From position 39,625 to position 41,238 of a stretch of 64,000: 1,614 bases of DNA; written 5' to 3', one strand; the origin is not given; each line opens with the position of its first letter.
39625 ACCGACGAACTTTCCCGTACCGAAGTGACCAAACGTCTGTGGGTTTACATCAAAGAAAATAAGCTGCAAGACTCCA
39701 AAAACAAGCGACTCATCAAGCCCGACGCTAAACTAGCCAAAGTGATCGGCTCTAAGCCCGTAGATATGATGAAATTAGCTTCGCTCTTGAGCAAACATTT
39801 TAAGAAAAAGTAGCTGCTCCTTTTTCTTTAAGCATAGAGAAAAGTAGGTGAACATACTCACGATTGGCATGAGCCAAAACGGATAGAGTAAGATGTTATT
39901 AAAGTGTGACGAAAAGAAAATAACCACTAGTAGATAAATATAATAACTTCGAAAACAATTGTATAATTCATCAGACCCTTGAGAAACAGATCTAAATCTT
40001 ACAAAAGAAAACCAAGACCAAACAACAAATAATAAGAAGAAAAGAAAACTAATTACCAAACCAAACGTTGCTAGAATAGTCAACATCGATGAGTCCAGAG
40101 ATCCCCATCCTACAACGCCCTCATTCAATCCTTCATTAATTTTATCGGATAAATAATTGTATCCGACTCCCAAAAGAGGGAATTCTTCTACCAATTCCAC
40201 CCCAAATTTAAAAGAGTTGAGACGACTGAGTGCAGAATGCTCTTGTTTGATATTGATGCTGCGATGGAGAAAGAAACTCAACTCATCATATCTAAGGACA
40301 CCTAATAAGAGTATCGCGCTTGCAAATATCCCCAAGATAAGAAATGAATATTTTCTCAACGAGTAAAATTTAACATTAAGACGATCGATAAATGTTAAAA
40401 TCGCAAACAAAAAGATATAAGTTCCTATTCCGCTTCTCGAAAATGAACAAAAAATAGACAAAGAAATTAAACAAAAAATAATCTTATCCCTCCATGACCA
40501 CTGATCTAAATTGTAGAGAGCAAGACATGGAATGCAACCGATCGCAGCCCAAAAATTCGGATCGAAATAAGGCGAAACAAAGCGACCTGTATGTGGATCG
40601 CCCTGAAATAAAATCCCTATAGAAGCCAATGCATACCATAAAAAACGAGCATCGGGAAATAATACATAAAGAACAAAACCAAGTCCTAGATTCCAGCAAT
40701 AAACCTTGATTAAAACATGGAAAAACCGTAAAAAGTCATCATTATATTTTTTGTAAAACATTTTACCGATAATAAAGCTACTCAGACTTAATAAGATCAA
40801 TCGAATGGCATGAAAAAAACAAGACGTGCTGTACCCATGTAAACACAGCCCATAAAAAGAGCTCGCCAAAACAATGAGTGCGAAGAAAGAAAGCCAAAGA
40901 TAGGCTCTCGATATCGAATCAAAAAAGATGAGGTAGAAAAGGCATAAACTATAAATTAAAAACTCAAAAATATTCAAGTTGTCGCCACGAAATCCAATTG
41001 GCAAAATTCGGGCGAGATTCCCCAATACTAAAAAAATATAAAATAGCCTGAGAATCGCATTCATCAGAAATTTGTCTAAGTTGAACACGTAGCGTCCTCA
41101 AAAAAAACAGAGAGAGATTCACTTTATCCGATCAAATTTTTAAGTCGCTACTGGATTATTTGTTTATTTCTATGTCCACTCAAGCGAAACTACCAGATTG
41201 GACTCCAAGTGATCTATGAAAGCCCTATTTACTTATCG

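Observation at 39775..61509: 21.7-kb, roughly 21-gene surface-glycan locus between topA-SWIB and uvrB in a Chlamydiota-type genome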

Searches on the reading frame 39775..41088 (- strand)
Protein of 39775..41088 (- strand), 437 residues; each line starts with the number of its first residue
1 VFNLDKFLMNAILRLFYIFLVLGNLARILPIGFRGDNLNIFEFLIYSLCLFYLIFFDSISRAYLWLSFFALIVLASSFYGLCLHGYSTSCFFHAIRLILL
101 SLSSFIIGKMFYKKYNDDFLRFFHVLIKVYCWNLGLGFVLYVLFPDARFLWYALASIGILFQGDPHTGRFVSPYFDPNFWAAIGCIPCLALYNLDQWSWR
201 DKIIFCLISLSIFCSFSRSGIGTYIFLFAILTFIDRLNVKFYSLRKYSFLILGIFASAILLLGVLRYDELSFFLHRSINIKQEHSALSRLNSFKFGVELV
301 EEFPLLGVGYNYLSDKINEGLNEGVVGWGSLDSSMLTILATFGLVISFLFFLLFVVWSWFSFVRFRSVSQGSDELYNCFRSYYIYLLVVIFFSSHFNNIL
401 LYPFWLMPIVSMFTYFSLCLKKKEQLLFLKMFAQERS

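Call 3: search_protein_families(library=pfam, proteins=[window:39775-41088:-], max_evalue=0.001)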
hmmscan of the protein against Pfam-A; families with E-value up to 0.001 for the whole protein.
window:39775-41088:- (437 aa): 1 family
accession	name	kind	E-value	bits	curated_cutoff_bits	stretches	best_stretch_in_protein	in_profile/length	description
PF04932.20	Wzy_C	-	9.7e-12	45.4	31.7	1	204-350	2-148/149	O-Antigen ligase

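Call 6: search_protein_families(library=ncbifam, proteins=[window:39775-41088:-], max_evalue=0.001)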
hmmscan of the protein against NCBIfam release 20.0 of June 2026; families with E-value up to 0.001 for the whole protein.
window:39775-41088:- (437 aa): 0 families

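Call 9: find_encoding_contigs(protein=window:39775-41088:-, flank=10000, max_places=6)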
Protein window:39775-41088:- (437 aa): no gene with exactly this product is on record in the collection.

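Call 12: find_homologous_proteins(query=window:39775-41088:-, max_evalue=0.001)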
Query window:39775-41088:- (437 aa): 5 proteins with E <= 0.001 among 8000 candidates.
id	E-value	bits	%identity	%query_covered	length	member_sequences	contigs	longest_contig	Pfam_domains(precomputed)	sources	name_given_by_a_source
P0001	7.6e-283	956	100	100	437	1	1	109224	PF04932.21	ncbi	-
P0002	7.0e-68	248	38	95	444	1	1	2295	PF04932.21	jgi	jgi:hypothetical protein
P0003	4.8e-61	225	34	96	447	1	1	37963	PF04932.21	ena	-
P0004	8.0e-48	182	32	93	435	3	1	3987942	PF04932.21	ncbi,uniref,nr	ncbi:O-Antigen ligase [Halopseudomonas litoralis]|uniref:O-Antigen ligase n=1 Tax=Halopseudomonas li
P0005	6.6e-46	175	33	89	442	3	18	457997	PF04932.21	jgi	jgi:O-antigen ligase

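Call 13: find_encoding_contigs(protein=P0001, flank=10000, max_places=4)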
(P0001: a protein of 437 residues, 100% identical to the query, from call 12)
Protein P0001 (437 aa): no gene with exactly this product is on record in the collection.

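Call 14: find_encoding_contigs(protein=P0003, flank=10000, max_places=4)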
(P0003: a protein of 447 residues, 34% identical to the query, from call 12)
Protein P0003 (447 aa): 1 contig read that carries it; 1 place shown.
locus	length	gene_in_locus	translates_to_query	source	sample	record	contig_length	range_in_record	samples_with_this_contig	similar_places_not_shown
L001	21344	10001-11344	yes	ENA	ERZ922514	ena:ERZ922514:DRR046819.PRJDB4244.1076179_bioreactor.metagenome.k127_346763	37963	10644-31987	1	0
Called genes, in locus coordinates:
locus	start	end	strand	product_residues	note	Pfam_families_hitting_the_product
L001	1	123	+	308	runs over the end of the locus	PF01073:3Beta_HSD, PF01370:Epimerase, PF02719:Polysacc_synt_2, PF04321:RmlD_sub_bind, PF05368:NmrA (weak), PF13460:NAD_binding_10, PF16363:GDP_Man_Dehyd, PF07993:NAD_binding_4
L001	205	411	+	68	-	-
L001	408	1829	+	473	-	-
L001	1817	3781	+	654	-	PF00884:Sulfatase, PF01663:Phosphodiest, PF16347:SGSH_C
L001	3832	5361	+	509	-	PF01943:Polysacc_synt, PF13440:Polysacc_synt_3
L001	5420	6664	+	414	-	PF08421:Methyltransf_13, PF13489:Methyltransf_23, PF08241:Methyltransf_11, PF08242:Methyltransf_12 (weak), PF13649:Methyltransf_25 (faint), PF08484:Methyltransf_14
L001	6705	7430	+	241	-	PF00132:Hexapep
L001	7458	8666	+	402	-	PF00534:Glycos_transf_1, PF13692:Glyco_trans_1_4, PF13524:Glyco_trans_1_2 (weak)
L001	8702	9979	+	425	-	-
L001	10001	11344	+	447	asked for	PF04932:Wzy_C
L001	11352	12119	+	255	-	-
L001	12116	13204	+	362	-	PF20706:GT4-conflict, PF00534:Glycos_transf_1, PF13692:Glyco_trans_1_4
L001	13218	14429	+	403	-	PF13439:Glyco_transf_4, PF00534:Glycos_transf_1, PF13692:Glyco_trans_1_4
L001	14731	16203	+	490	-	PF13727:CoA_binding_3, PF02397:Bac_transf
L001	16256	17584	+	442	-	PF04932:Wzy_C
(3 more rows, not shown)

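Call 30: search_solved_structures(query=window:39775-41088:-, max_evalue=1)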
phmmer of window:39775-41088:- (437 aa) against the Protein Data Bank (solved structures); distinct sequences matched with E-value up to 1: 1.
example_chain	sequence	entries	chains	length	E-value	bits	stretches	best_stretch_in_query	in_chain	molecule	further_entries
6m6z_A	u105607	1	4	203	0.73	12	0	334-369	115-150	TMH4C4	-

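Call 35: search_solved_structures(query=A1, max_evalue=10, show_alignments=2)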
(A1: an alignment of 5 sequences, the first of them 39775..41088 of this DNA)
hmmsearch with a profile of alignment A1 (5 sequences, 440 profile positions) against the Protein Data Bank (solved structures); distinct sequences matched with E-value up to 10: 0.

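Call 36: find_homologous_proteins(query=A1, max_evalue=0.001)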
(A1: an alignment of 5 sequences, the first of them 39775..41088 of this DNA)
Query A1 (5 sequences) (437 aa, profile of the alignment): 6 proteins with E <= 0.001 among 8000 candidates.
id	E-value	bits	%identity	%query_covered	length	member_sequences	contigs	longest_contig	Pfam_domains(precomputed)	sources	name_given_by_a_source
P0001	1.9e-179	615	100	100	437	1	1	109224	PF04932.21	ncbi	-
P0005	4.8e-179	614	33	89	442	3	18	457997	PF04932.21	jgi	jgi:O-antigen ligase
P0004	1.7e-162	560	32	93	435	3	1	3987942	PF04932.21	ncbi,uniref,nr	ncbi:O-Antigen ligase [Halopseudomonas litoralis]|uniref:O-Antigen ligase n=1 Tax=Halopseudomonas li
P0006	5.8e-5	40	21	56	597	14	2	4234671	PF11846.15,PF15864.11,PF04932.21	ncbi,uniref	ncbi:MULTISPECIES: PglL family O-oligosaccharyltransferase [unclassified Cupriavidus]|uniref:PglL fa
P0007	5.6e-4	37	29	48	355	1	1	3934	PF04932.21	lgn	-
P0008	7.7e-4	37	22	46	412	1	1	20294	PF04932.21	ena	-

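Call 37: find_encoding_contigs(protein=P0005, flank=10000, max_places=2)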
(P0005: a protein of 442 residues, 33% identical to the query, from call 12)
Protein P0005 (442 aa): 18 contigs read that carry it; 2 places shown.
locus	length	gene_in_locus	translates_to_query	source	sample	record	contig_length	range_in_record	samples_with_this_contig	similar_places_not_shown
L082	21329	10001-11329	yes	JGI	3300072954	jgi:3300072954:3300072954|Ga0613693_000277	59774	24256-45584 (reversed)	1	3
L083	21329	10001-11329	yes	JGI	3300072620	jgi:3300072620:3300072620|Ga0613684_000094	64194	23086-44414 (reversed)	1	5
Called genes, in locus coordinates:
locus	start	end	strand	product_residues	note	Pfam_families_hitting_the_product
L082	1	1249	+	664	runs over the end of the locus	PF00270:DEAD (faint), PF04851:ResIII, PF17757:UvrB_inter, PF27431:UvrB_3rd, PF00271:Helicase_C, PF12344:UvrB, PF02151:UVR (weak)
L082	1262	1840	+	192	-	PF13578:Methyltransf_24 (weak)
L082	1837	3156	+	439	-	-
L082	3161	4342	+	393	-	PF01075:Glyco_transf_9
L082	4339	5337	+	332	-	PF00535:Glycos_transf_2, PF13641:Glyco_tranf_2_3 (weak)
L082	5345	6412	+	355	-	PF01370:Epimerase, PF04321:RmlD_sub_bind, PF16363:GDP_Man_Dehyd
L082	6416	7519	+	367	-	PF13439:Glyco_transf_4 (weak), PF20706:GT4-conflict, PF00534:Glycos_transf_1, PF13692:Glyco_trans_1_4, PF13524:Glyco_trans_1_2 (weak)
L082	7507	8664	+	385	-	PF00534:Glycos_transf_1, PF13692:Glyco_trans_1_4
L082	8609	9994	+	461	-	PF00483:NTP_transferase, PF22640:ManC_GMP_beta-helix, PF01050:MannoseP_isomer, PF07883:Cupin_2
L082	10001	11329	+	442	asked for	PF04932:Wzy_C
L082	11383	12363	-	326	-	-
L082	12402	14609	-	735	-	-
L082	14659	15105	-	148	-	-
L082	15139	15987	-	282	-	-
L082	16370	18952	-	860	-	PF01751:Toprim, PF01131:Topoisom_bac, PF01396:Zn_ribbon_Top1, PF02201:SWIB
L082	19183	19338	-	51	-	-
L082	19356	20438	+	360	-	PF05704:Caps_synth, PF12919:TcdA_TcdB (faint), PF04488:Gly_transf_sug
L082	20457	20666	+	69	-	-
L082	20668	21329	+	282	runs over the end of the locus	-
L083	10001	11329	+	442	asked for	PF04932:Wzy_C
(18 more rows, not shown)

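Call 38: find_encoding_contigs(protein=P0004, flank=10000, max_places=1)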
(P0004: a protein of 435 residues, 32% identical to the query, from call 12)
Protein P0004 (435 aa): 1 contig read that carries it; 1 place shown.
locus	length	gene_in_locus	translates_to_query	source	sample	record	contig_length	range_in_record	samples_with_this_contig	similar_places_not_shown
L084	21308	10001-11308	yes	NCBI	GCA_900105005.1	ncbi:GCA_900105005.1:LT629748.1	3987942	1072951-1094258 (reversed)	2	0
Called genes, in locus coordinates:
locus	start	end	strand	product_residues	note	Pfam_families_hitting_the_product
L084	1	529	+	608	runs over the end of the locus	PF13522:GATase_6, PF13537:GATase_7, PF01380:SIS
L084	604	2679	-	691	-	PF01757:Acyl_transf_3, PF19040:SGNH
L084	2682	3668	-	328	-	PF14305:ATPgrasp_TupA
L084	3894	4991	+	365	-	PF00486:Trans_reg_C, PF00069:Pkinase, PF07714:PK_Tyr_Ser-Thr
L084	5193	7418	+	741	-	PF02706:Wzz, PF23607:WZC_N, PF13807:GNVR, PF01656:CbiA (weak), PF10609:ParA (weak), PF13614:AAA_31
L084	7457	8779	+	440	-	PF03721:UDPG_MGDP_dh_N, PF00984:UDPG_MGDP_dh, PF03720:UDPG_MGDP_dh_C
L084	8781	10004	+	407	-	PF20706:GT4-conflict (faint), PF13439:Glyco_transf_4, PF13579:Glyco_trans_4_4, PF00534:Glycos_transf_1, PF13692:Glyco_trans_1_4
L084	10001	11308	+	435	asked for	PF04932:Wzy_C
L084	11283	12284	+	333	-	PF13439:Glyco_transf_4, PF13579:Glyco_trans_4_4, PF00534:Glycos_transf_1, PF13692:Glyco_trans_1_4, PF20706:GT4-conflict (weak)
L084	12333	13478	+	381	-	PF13439:Glyco_transf_4, PF00534:Glycos_transf_1, PF13692:Glyco_trans_1_4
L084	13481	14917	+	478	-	PF00483:NTP_transferase, PF12804:NTP_transf_3 (weak), PF22640:ManC_GMP_beta-helix, PF01050:MannoseP_isomer, PF07883:Cupin_2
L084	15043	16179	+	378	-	PF00534:Glycos_transf_1, PF13692:Glyco_trans_1_4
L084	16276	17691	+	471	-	PF13727:CoA_binding_3, PF02397:Bac_transf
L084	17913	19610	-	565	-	PF00149:Metallophos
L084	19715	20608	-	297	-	PF00892:EamA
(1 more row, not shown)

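Call 51: predict_structure(alignment_id=A1)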
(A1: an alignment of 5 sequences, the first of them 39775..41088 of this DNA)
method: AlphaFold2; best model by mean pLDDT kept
length: 437 residues; sequences in the alignment: 5
mean_pLDDT: 73.7   pTM: 0.76
mean pLDDT of the five models: 73.7, 70.2, 68.4, 66.0, 59.0
residues with pLDDT >= 90: 41; 70-90: 241; 50-70: 128; < 50: 27
segments of 3 or more residues with pLDDT < 50: 32-34, 238-246, 279-284, 324-327
pLDDT, mean of each block of 10 residues (from residue 1): 79 93 73 60 90 73 70 76 65 81 91 88 90 89 79 74 60 73 85 79 87 80 84 61 48 64 59 52 54 73 68 66 52 73 75 72 66 73 83 72 85 86 76 62
secondary structure, 60 per line:
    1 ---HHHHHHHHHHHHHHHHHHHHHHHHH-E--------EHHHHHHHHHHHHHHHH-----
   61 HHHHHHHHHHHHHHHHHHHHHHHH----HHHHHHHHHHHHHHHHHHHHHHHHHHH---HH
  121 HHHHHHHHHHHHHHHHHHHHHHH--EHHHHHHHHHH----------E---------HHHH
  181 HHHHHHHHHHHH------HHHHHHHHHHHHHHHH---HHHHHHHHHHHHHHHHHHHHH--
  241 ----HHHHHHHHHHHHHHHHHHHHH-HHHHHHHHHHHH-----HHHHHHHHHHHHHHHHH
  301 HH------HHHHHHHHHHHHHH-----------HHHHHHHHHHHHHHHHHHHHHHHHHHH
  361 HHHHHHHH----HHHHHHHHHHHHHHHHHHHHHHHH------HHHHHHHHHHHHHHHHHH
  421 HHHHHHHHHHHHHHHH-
elements in order: H4-28 H40-55 H61-84 H89-115 H119-143 H147-156 H177-192 H199-214 H218-238 H245-265 H267-278 H284-302 H309-322 H334-368 H373-396 H403-436

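Call 54: fold_search(model_id=the predicted structure, library=pdb)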
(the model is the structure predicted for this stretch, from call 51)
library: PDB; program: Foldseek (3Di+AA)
matches with E <= 10: 50; with E <= 0.001: 1
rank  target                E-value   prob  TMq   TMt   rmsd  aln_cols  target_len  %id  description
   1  7tpg_B                2.8e-04  1.00  0.47  0.50   8.0       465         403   15  Single-Particle Cryo-EM Structure of the WaaL O-antigen ligase in its ligand bound state (released 2022-04-06)
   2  8p1u_A                3.4e-02  1.00  0.42  0.47   8.0       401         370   12  Structure of divisome complex FtsWIQLB (released 2024-05-22)
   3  8bh1_A                3.4e-02  1.00  0.38  0.46   9.3       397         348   11  Core divisome complex FtsWIQBL from Pseudomonas aeruginosa (released 2023-04-19)
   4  8tj3_B                3.8e-01  0.90  0.40  0.47   7.9       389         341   10  Structural basis of peptidoglycan synthesis by E. coli RodA-PBP2 complex (released 2023-08-30)
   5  6vqr_E                1.4e+00  0.06  0.11  0.14  23.3       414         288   11  CryoEM Structure of the PfFNT-inhibitor complex (released 2021-02-03)
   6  8cwy_A                1.9e+00  0.23  0.19  0.18  18.5       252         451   13  Accurate computational design of genetically encoded 3D protein crystals (released 2023-11-01)
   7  6r7x_A                2.6e+00  0.03  0.12  0.09  22.8       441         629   13  CryoEM structure of calcium-bound human TMEM16K / Anoctamin 10 in detergent (2mM Ca2+, closed form) (released 2019-05-01)
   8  8t7h_A                2.7e+00  0.06  0.11  0.07  21.5       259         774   14  Quis-bound intermediate mGlu5 (released 2023-10-11)
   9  5d6k                  3.1e+00  0.03  0.12  0.12  25.3       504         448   11  PepT - CIM (released 2016-08-17)
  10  7p5j_A                3.2e+00  0.04  0.13  0.14  31.5       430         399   11  Cryo-EM structure of human TTYH1 in GDN (released 2021-08-11)
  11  7p5m_A                3.4e+00  0.02  0.10  0.11  35.5       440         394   11  Cryo-EM structure of human TTYH2 in lipid nanodiscs (released 2021-08-11)
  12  5ezm                  3.7e+00  0.15  0.26  0.22  16.2       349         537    9  Crystal Structure of ArnT from Cupriavidus metallidurans in the apo state (released 2016-02-17)
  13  7k19_A                5.2e+00  0.03  0.14  0.03  28.4       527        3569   14  CryoEM structure of DNA-PK catalytic subunit complexed with DNA (Complex I) (released 2021-01-06)
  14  9kk6                  5.2e+00  0.02  0.13  0.06  26.1       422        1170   11  Cryo-EM structure of vanadate-trapped atABCB19 in lipid nanodisc (released 2025-05-21)
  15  5oxk                  5.2e+00  0.01  0.11  0.11  25.3       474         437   11  PepTSt in complex with dipeptide Ala-Gln (released 2018-02-21)
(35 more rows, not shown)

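Call 72: search_protein_families(library=ncbifam, proteins=[L082:3161-4342:+, L082:1837-3156:+], max_evalue=0.00001)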
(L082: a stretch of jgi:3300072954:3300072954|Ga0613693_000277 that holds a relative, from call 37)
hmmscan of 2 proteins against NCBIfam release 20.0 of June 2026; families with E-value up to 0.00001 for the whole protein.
L082:3161-4342:+ (393 aa): 6 families
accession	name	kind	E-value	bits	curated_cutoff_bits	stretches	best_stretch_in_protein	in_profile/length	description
TIGR02193.1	heptsyl_trn_I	equivalog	2.4e-17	63.2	185.3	1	229-336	179-283/320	lipopolysaccharide heptosyltransferase I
TIGR02201.1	heptsyl_trn_III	equivalog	2e-14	53.4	170.2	1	232-353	181-304/344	putative lipopolysaccharide heptosyltransferase III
TIGR02195.1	heptsyl_trn_II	equivalog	4.3e-13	49.1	134.6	1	52-335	1-283/339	lipopolysaccharide heptosyltransferase II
NF007742.0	PRK10422.1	equivalog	1.7e-10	40.3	467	0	51-110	6-65/352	lipopolysaccharide core heptosyltransferase RfaQ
NF008162.0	PRK10916.1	equivalog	3.2e-08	33.2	569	0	246-335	195-288/348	ADP-heptose--LPS heptosyltransferase RfaF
NF008204.0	PRK10964.1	equivalog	8.9e-06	25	437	0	229-334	175-279/322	lipopolysaccharide heptosyltransferase RfaC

L082:1837-3156:+ (439 aa): 0 families
